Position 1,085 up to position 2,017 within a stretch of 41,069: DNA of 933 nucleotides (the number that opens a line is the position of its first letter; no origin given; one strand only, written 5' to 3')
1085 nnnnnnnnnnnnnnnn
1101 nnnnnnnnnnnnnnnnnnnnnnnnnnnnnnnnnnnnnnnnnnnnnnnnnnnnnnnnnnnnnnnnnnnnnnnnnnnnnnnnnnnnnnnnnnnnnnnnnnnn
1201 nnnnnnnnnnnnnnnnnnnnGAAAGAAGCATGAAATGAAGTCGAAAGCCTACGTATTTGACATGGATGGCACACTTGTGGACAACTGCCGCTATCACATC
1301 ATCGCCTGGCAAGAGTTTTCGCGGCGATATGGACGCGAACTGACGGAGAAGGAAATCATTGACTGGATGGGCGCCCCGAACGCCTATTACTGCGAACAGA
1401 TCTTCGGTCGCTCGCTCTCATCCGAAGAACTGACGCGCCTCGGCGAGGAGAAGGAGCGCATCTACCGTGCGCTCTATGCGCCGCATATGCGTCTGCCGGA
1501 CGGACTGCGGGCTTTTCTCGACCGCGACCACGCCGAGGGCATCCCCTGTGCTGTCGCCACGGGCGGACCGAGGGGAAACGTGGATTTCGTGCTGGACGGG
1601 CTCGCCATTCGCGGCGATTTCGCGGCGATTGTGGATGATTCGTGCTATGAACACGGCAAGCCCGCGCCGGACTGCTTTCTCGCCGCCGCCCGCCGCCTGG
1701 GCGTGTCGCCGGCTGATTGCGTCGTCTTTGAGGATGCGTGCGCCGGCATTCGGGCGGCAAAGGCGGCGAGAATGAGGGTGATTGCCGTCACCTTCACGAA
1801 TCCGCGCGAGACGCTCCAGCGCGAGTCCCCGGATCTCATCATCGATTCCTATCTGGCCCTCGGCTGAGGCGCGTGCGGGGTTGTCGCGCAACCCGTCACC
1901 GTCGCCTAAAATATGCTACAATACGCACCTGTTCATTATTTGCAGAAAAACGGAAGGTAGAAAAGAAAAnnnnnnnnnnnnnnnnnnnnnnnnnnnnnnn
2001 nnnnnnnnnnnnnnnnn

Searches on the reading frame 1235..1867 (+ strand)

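Call 5: search_protein_families(library=pfam, proteins=[window:1235-1867:+], max_evalue=0.001)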
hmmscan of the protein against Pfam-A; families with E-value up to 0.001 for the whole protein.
window:1235-1867:+ (210 aa): 4 families
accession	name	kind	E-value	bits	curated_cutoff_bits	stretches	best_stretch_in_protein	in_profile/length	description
PF13419.12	HAD_2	-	1.9e-25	90.4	23.8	1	7-185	2-178/178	Haloacid dehalogenase-like hydrolase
PF00702.32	Hydrolase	-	6.1e-25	89.2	26.4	1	4-178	2-190/191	haloacid dehalogenase-like hydrolase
PF12710.13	HAD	-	1.4e-11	45.6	27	1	7-164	2-177/189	haloacid dehalogenase-like hydrolase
PF13242.12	Hydrolase_like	-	1.8e-05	25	22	1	141-206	3-72/75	HAD-hyrolase-like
